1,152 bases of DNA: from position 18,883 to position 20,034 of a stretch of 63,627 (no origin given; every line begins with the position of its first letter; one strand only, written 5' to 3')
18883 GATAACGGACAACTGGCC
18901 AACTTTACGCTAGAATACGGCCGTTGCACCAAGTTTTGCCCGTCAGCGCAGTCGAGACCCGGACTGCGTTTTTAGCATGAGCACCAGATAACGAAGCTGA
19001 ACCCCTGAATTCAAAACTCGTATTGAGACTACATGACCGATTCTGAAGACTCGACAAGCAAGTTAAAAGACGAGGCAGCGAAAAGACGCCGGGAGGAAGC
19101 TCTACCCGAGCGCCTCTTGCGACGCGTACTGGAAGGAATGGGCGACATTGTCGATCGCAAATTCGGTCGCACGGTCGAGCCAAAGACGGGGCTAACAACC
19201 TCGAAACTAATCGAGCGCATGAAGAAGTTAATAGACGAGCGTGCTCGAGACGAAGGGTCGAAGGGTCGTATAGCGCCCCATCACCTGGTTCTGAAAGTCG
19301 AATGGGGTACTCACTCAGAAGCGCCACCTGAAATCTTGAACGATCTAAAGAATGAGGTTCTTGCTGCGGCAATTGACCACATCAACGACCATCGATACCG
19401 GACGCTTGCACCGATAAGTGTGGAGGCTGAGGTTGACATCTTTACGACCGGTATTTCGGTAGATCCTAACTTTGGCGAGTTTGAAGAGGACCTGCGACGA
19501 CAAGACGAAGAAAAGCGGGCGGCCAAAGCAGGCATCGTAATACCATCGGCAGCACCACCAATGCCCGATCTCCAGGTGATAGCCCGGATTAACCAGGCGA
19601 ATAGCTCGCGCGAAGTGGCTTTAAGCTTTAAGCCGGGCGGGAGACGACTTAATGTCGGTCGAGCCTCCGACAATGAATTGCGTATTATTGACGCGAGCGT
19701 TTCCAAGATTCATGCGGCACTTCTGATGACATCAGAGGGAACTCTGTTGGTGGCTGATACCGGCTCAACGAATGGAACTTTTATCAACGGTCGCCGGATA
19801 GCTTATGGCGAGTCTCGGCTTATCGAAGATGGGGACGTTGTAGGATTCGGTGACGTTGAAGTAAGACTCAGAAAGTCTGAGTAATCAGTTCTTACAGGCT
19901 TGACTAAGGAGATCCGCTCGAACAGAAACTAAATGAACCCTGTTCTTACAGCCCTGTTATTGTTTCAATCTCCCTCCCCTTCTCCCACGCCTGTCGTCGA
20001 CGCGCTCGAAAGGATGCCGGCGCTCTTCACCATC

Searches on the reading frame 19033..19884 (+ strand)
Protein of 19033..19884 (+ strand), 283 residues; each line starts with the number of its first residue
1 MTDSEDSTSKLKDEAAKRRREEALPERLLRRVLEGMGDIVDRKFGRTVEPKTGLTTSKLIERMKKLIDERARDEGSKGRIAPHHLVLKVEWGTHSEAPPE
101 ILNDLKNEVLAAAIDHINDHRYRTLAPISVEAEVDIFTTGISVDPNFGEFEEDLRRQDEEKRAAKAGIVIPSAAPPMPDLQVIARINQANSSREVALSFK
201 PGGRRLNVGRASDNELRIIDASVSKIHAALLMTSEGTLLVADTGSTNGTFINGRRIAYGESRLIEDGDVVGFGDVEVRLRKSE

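Call 65: search_protein_families(library=pfam, proteins=[window:19033-19884:+], max_evalue=0.0001)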
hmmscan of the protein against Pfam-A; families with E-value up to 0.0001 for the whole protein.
window:19033-19884:+ (283 aa): 2 families
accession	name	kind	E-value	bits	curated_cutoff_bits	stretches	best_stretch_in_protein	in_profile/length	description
PF00498.31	FHA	-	3.3e-16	59.9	20.7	1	208-273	3-67/67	FHA domain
PF16697.10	Yop-YscD_cpl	-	2.9e-10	40.7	33.2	1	202-281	15-92/94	Inner membrane component of T3SS, cytoplasmic domain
